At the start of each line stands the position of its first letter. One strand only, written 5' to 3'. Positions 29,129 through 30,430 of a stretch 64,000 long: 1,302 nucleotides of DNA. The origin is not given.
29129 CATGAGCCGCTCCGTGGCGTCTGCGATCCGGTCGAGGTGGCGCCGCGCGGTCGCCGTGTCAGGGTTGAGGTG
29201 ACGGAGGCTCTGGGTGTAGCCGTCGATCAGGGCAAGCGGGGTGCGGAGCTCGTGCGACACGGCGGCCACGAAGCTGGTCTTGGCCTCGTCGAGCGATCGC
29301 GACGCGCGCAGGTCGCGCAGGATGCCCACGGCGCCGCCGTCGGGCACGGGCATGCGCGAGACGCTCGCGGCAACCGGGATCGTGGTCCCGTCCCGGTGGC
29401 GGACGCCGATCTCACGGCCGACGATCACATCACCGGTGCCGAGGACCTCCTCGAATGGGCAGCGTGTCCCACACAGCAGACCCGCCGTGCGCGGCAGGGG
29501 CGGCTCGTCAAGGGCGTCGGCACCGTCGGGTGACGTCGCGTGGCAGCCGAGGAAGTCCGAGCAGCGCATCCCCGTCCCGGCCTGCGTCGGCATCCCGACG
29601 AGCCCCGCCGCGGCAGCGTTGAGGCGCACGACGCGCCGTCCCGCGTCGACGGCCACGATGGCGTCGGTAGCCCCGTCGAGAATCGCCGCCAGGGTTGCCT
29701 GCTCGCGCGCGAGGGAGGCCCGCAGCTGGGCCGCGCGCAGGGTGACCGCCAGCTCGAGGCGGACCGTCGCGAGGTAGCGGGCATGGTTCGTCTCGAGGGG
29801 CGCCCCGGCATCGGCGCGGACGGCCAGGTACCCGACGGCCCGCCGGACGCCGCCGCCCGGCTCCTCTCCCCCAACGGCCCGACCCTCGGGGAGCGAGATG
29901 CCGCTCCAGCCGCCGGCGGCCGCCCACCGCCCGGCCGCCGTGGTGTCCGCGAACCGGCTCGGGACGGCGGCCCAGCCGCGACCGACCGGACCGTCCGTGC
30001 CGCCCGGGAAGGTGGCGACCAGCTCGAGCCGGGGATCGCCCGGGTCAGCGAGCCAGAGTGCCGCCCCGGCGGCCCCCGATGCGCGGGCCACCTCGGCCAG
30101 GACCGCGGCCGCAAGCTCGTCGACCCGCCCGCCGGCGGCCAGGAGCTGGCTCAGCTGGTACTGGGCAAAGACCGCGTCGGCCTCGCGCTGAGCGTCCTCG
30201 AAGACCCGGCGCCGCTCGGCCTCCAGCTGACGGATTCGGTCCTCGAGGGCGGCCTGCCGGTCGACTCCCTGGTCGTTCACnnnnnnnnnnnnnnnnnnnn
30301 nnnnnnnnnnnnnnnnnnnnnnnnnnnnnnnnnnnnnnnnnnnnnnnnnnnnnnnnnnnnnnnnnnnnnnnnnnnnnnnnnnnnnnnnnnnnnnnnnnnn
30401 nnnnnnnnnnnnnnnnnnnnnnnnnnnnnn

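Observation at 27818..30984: DhaL paralog translationally coupled to a soluble GAF-PAS histidine kinase and an OmpR-type regulator: a possible two-component counterpart of DhaR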

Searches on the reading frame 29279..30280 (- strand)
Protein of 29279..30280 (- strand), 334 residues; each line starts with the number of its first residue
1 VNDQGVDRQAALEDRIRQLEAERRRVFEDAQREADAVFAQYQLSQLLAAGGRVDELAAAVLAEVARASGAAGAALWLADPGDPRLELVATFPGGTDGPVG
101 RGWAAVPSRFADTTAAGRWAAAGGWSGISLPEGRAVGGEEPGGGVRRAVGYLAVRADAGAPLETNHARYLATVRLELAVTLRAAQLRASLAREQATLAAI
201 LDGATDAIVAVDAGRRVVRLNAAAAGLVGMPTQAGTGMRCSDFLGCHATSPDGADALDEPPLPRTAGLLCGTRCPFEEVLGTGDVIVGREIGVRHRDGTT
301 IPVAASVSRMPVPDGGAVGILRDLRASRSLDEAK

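Call 18: search_solved_structures(query=window:29279-30280:-, max_evalue=10, show_alignments=2)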
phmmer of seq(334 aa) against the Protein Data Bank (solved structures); distinct sequences matched with E-value up to 10: 6.
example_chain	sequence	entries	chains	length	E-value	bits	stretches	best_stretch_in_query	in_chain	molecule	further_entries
1ujn_A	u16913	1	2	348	0.074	15.9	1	62-138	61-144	dehydroquinate synthase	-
8js5_A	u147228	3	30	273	0.085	15.7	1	154-325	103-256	Sensor protein FixL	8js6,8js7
8ju9_A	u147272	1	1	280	0.34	13.7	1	203-320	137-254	Probable transcriptional regulator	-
8k3b_A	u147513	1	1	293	0.38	13.6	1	203-320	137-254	MurR/RpiR family transcriptional regulator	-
2cmn_A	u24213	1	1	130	1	12.1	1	279-326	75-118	SENSOR PROTEIN FIXL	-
1dp6_A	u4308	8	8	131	1.1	12.1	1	280-326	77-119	FIXL PROTEIN | SENSOR PROTEIN FIXL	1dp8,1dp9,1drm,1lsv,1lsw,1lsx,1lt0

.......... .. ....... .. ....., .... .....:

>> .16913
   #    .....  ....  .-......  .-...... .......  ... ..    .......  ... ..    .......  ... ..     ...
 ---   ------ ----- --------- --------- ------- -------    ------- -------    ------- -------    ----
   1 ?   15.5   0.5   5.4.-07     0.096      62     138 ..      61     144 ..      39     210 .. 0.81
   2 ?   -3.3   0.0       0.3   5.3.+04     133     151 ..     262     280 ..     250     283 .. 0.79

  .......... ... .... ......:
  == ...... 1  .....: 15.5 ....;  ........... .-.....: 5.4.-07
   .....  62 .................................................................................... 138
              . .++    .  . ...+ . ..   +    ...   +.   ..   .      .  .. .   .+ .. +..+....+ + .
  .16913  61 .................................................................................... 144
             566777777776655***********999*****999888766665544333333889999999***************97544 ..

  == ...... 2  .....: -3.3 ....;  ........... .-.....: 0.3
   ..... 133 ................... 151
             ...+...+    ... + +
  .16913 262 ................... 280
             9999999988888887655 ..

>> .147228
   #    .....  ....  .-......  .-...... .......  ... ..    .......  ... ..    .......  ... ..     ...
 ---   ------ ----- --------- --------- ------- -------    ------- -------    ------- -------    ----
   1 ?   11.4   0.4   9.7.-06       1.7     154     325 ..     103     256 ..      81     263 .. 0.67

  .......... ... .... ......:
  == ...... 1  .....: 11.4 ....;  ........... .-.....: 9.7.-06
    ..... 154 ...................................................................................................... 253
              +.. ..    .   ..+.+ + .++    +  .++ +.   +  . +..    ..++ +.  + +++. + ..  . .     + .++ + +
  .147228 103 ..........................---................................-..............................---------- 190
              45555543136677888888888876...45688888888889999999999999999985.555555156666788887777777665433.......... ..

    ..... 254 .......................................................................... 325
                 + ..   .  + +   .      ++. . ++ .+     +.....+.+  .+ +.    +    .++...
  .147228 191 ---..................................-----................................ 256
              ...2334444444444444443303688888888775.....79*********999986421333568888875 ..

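Call 25: find_related_loci(query=A2, collection=genome_contigs, flank=6000)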
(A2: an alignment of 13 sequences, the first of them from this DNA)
Query A2 (334 aa) in genome_contigs; peptide patterns used: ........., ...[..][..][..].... (x = any residue, [..] = any of these).
152 stretches matched a pattern; 78 encode a relative of the query (tblastn E <= 1e-3); 78 distinct loci.
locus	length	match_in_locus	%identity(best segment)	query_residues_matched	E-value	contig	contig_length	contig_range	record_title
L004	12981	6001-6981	93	8-334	7e-166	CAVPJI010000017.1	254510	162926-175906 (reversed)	MAG: uncultured Chloroflexia bacterium isolate MFD00032.bin.2.190 genome assembly, contig: contig_46877, whole genome sh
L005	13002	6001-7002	81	1-334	9e-157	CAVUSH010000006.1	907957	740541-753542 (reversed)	MAG: uncultured Chloroflexia bacterium isolate MFD05942.bin.2.270 genome assembly, contig: contig_6407, whole genome sho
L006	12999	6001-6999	78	1-334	5e-142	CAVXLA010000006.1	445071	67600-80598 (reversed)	MAG: uncultured Chloroflexia bacterium isolate MFD05942.bin.2.338 genome assembly, contig: contig_44268, whole genome sh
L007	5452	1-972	79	11-334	1e-142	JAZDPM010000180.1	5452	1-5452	MAG: Chloroflexota bacterium isolate MEGAHIT-group-0.837 k141_7748205, whole genome shotgun sequence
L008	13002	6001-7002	78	1-334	7e-139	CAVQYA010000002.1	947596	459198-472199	MAG: uncultured Chloroflexia bacterium isolate MFD05942.bin.1.132 genome assembly, contig: contig_7778, whole genome sho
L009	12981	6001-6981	72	8-334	5e-126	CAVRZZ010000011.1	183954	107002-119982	MAG: uncultured Chloroflexia bacterium isolate MFD05942.bin.1.135 genome assembly, contig: contig_87617, whole genome sh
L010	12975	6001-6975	72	10-334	8e-125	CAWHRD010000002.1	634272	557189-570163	MAG: uncultured Chloroflexia bacterium isolate MFD05942.bin.3.408 genome assembly, contig: contig_38335, whole genome sh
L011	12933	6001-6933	71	15-334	3e-123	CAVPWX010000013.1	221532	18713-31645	MAG: uncultured Chloroflexia bacterium isolate MFD00032.bin.2.189 genome assembly, contig: contig_49382, whole genome sh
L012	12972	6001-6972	74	11-334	4e-122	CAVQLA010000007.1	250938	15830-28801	MAG: uncultured Chloroflexia bacterium isolate MFD00032.bin.1.157 genome assembly, contig: contig_22831, whole genome sh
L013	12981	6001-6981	71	8-334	9e-119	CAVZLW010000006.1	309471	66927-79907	MAG: uncultured Chloroflexia bacterium isolate MFD05942.bin.1.327 genome assembly, contig: contig_55239, whole genome sh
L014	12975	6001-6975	72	8-334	1e-115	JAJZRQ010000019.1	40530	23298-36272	MAG: Chloroflexi bacterium isolate SKS1.bin96 NODE_1643_length_40530_cov_9.200381, whole genome shotgun sequence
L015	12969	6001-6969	69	12-334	6e-115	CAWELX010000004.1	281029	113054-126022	MAG: uncultured Chloroflexia bacterium isolate MFD04716.bin.1.95 genome assembly, contig: contig_36237, whole genome sho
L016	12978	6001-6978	69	7-334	3e-111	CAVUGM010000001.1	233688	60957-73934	MAG: uncultured Chloroflexia bacterium isolate MFD02134.bin.2.86 genome assembly, contig: contig_27966, whole genome sho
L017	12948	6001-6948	68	10-334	4e-109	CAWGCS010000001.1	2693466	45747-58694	MAG: uncultured Chloroflexia bacterium isolate MFD05942.bin.1.304 genome assembly, contig: contig_3988, whole genome sho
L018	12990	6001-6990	61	3-334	3e-102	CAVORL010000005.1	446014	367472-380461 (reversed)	MAG: uncultured Chloroflexia bacterium isolate MFD09964.bin.2.179 genome assembly, contig: contig_5112, whole genome sho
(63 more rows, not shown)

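Call 29: predict_structure(alignment_id=A1)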
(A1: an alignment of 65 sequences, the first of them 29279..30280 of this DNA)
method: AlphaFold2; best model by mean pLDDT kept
length: 334 residues; sequences in the alignment: 65
mean_pLDDT: 83.5   pTM: 0.66
mean pLDDT of the five models: 83.5, 83.5, 80.7, 79.2, 77.7
residues with pLDDT >= 90: 171; 70-90: 110; 50-70: 26; < 50: 27
segments of 3 or more residues with pLDDT < 50: 135-144, 249-265
pLDDT, mean of each block of 10 residues (from residue 1): 78 95 89 73 69 85 93 93 92 77 82 95 94 55 63 91 92 88 87 81 88 94 94 92 74 42 53 87 93 92 95 89 92 85
secondary structure, 60 per line:
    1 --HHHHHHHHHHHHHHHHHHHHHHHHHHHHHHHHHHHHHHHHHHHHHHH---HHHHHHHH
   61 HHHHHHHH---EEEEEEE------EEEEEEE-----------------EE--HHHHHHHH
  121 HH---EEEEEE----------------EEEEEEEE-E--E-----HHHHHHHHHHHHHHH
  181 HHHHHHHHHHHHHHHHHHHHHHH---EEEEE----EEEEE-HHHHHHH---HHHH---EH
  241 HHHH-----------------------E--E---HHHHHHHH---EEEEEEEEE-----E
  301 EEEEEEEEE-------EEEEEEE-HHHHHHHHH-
elements in order: H3-49 H53-68 E72-78 E85-91 H113-122 E126-131 E148-155 H166-203 E207-211 E216-220 H222-228 H232-235 H240-244 H275-282 E286-294 E300-309 E317-323 H325-333

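Call 33: fold_search(model_id=the predicted structure, library=pdb)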
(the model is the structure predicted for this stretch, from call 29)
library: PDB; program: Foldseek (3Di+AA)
matches with E <= 10: 1315; with E <= 0.001: 289
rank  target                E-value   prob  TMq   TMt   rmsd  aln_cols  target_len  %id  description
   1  8js5_A                3.3e-08  1.00  0.32  0.42  14.2       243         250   17  Dimeric PAS domains of oxygen sensor FixL with ferric unliganded heme (released 2024-06-26)
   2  8js6_E                3.3e-08  1.00  0.32  0.42  15.3       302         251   15  Dimeric PAS domains of oxygen sensor FixL in complex with cyanide-bound ferric heme (released 2024-06-26)
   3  8js5_B                6.7e-08  1.00  0.33  0.42  13.6       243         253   17  Dimeric PAS domains of oxygen sensor FixL with ferric unliganded heme (released 2024-06-26)
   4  8js5_F                7.1e-08  1.00  0.33  0.43  13.4       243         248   16  Dimeric PAS domains of oxygen sensor FixL with ferric unliganded heme (released 2024-06-26)
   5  8js5_C                1.0e-07  1.00  0.33  0.43  13.5       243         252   17  Dimeric PAS domains of oxygen sensor FixL with ferric unliganded heme (released 2024-06-26)
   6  9a5d_A                1.0e-07  1.00  0.31  0.17  42.5       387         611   12  Integrative model of WALK-YYCH by crosslinking MS and deep learning (released 2024-09-18)
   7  8js5_G                1.2e-07  1.00  0.32  0.43  13.8       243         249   17  Dimeric PAS domains of oxygen sensor FixL with ferric unliganded heme (released 2024-06-26)
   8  8js6_C                1.4e-07  1.00  0.32  0.41  14.4       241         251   18  Dimeric PAS domains of oxygen sensor FixL in complex with cyanide-bound ferric heme (released 2024-06-26)
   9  6pl0_B                2.4e-07  1.00  0.39  0.24  11.1       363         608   14  Crystal structure of the dark-adapted full-length bacteriophytochrome XccBphP from Xanthomonas campestris in the Pr st (released 2020-12-30)
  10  3mfx_C                5.5e-07  1.00  0.27  0.73   5.7       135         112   18  Crystal Structure of the sensory box domain of the sensory-box/GGDEF protein SO_1695 from Shewanella oneidensis, North (released 2010-04-14)
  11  9cmf_A                5.5e-07  1.00  0.31  0.14  11.9       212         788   14  Substrate bound DosP (released 2024-11-20)
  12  9bgv_A                6.9e-07  1.00  0.30  0.13  12.5       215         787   13  DosP R97A straight form (released 2024-11-20)
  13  5akp_B                7.8e-07  1.00  0.40  0.25  10.2       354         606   14  Crystal structure of the dark-adapted full-length bacteriophytochrome XccBphP from Xanthomonas campestris bound to BV  (released 2016-05-04)
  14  6ndo_B                7.8e-07  1.00  0.39  0.24  10.1       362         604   15  Crystal structure of the dark-adapted full-length bacteriophytochrome XccBphP mutant L193N from Xanthomonas campestris (released 2019-12-18)
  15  9cdr_A                8.2e-07  1.00  0.34  0.15  12.4       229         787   14  DosP Apo straight form (released 2024-11-20)
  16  4lrx_C                8.2e-07  1.00  0.31  0.34   7.4       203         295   14  Crystal Structure of the E.coli DhaR(N)-DhaK complex (released 2014-01-29)
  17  4lry_C                9.3e-07  1.00  0.31  0.35   6.8       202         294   14  Crystal Structure of the E.coli DhaR(N)-DhaK(T79L) complex (released 2014-01-29)
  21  4lrz_H                1.0e-06  1.00  0.32  0.36   7.9       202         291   15  Crystal Structure of the E.coli DhaR(N)-DhaL complex (released 2014-01-29)
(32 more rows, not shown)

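Call 92: search_protein_families(library=ncbifam, proteins=[L004:7683-8417:+], max_evalue=0.00001)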
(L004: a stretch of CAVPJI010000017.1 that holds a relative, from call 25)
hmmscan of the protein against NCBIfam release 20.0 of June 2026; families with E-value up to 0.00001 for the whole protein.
L004:7683-8417:+ (245 aa): 85 families (the best 25 are shown)
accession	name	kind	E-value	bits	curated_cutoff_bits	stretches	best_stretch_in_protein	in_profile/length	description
TIGR02154.1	PhoB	equivalog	8.8e-56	188.7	296.2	1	14-239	3-226/226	phosphate regulon transcriptional regulator PhoB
NF040689.1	MtrAB_MtrA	equivalog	7.6e-55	185.6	300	1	16-237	1-217/219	MtrAB system response regulator MtrA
NF041733.1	resp_reg_CseB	equivalog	4.6e-53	179.9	350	1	15-238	2-226/228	two-component system response regulator CseB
NF045944.1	ResRegRpaBCyano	equivalog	4.9e-52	176.6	330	1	17-238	1-227/229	response regulator transcription factor RpaB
NF033117.2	vanR_ACDEGLN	exception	2.2e-51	174.6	350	1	16-237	1-224/226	VanR-ABDEGLN family response regulator transcription factor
NF008296.0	PRK11083.1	equivalog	1.3e-49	168.6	273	1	14-239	4-226/228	two-component system response regulator CreB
NF040534.1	resp_reg_YycF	equivalog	1.5e-49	168.4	340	1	15-238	2-227/231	response regulator YycF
NF033120.0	vanR_FM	exception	1.4e-48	165.5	460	1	16-239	6-230/231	vancomycin resistance response regulator transcription factor, VanR-F/VanR-M family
NF007982.1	PRK10710.1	equivalog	6.6e-47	160.1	380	1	14-240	8-229/235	envelope stress response regulator BaeR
NF007820.0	PRK10529.1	equivalog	2e-46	158.2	325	1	15-238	3-223/225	two-component system response regulator KdpE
TIGR01387.1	cztR_silR_copR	subfamily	6.7e-46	156.7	279.2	1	16-237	1-217/218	heavy metal response regulator transcription factor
NF007546.0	PRK10161.1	equivalog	3.5e-45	154.3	471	1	14-240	3-227/229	phosphate response regulator transcription factor PhoB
NF000403.1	vanR-C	exception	4.2e-42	144.3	480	1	14-236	3-227/231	vancomycin resistance response regulator transcription factor VanR-C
NF053854.1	RespRegPhoBBctds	equivalog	1.8e-41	141.9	270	1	16-238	1-224/225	two-component system response regulator PhoB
NF000404.1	vanR-D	exception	4.4e-41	140.9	500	1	14-237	3-229/232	vancomycin resistance response regulator transcription factor VanR-D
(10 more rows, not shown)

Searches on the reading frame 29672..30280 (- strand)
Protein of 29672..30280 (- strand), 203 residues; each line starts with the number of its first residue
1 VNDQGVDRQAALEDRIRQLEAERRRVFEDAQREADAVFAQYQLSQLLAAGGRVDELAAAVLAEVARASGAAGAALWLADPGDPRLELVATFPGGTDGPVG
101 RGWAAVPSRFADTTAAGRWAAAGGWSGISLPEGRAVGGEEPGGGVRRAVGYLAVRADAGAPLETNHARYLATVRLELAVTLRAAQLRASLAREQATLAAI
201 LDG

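Call 100: predict_structure(alignment_id=A5)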
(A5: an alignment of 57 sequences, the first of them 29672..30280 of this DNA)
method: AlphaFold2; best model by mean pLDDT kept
length: 203 residues; sequences in the alignment: 57
mean_pLDDT: 86.1   pTM: 0.77
mean pLDDT of the five models: 86.1, 85.0, 85.0, 82.7, 81.9
residues with pLDDT >= 90: 121; 70-90: 56; 50-70: 19; < 50: 7
segments of 3 or more residues with pLDDT < 50: 138-141
pLDDT, mean of each block of 10 residues (from residue 1): 80 95 91 82 82 89 94 94 93 65 77 96 95 61 67 93 93 92 90 94 93
secondary structure, 60 per line:
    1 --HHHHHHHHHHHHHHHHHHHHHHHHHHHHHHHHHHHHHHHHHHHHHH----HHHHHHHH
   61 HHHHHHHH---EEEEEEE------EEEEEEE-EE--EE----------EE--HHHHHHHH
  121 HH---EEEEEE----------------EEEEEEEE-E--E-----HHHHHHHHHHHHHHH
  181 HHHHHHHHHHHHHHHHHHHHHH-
elements in order: H3-48 H53-68 E72-78 E85-91 H113-122 E126-131 E148-155 H166-202

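Call 102: fold_search(model_id=the predicted structure, library=pdb)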
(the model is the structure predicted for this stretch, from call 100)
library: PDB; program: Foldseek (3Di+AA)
matches with E <= 10: 571; with E <= 0.001: 10
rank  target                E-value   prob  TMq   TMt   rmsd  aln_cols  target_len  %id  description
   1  6oei                  2.3e-04  1.00  0.62  0.53   5.4       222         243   13  Yeast Spc42 N-terminal coiled-coil fused to PDB: 3K2N (released 2019-04-24)
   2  3ci6_B                2.8e-04  1.00  0.48  0.57   5.6       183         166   12  Crystal structure of the GAF domain from Acinetobacter phosphoenolpyruvate-protein phosphotransferase (released 2008-05-13)
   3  3trc                  2.8e-04  1.00  0.48  0.57   7.5       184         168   14  Structure of the GAF domain from a phosphoenolpyruvate-protein phosphotransferase (ptsP) from Coxiella burnetii (released 2011-09-28)
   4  3e0y_A                3.0e-04  1.00  0.46  0.58   5.8       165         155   14  The crystal structure of a conserved domain from a protein of Geobacter sulfurreducens PCA (released 2008-09-30)
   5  3ci6_A                5.9e-04  1.00  0.49  0.62   4.9       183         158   11  Crystal structure of the GAF domain from Acinetobacter phosphoenolpyruvate-protein phosphotransferase (released 2008-05-13)
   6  7jrj_I                6.3e-04  1.00  0.42  0.29   9.9       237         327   16  Chlamydomonas reinhardtii radial spoke head and neck (recombinant) (released 2020-12-16)
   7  6ob8_B                7.1e-04  1.00  0.47  0.33  12.6       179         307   13  Crystal structure of a dual sensor histidine kinase in green light illuminated state (released 2019-09-18)
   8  6oaq_B                8.1e-04  1.00  0.50  0.35  10.9       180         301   13  Crystal structure of a dual sensor histidine kinase in BeF3- bound state (released 2019-09-18)
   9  3w2z                  8.6e-04  1.00  0.46  0.52  10.8       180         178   14  Crystal structure of the cyanobacterial protein (released 2013-01-30)
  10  6oaq_A                9.8e-04  1.00  0.49  0.35  10.6       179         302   12  Crystal structure of a dual sensor histidine kinase in BeF3- bound state (released 2019-09-18)
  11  6oap_A                1.6e-03  1.00  0.47  0.33  12.0       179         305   14  Crystal structure of a dual sensor histidine kinase in the green-light absorbing Pg state (released 2019-09-18)
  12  6ob8_A                1.7e-03  1.00  0.47  0.33  10.7       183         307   14  Crystal structure of a dual sensor histidine kinase in green light illuminated state (released 2019-09-18)
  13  3p01_A                2.2e-03  1.00  0.51  0.57   6.6       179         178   12  Crystal structure of two-component response regulator from Nostoc sp. PCC 7120 (released 2010-10-06)
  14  8bor_D                2.4e-03  1.00  0.51  0.24   9.1       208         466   13  Photosensory module from DrBphP without PHY tongue (released 2023-06-28)
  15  3e0y_B                2.4e-03  1.00  0.45  0.57   5.4       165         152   14  The crystal structure of a conserved domain from a protein of Geobacter sulfurreducens PCA (released 2008-09-30)
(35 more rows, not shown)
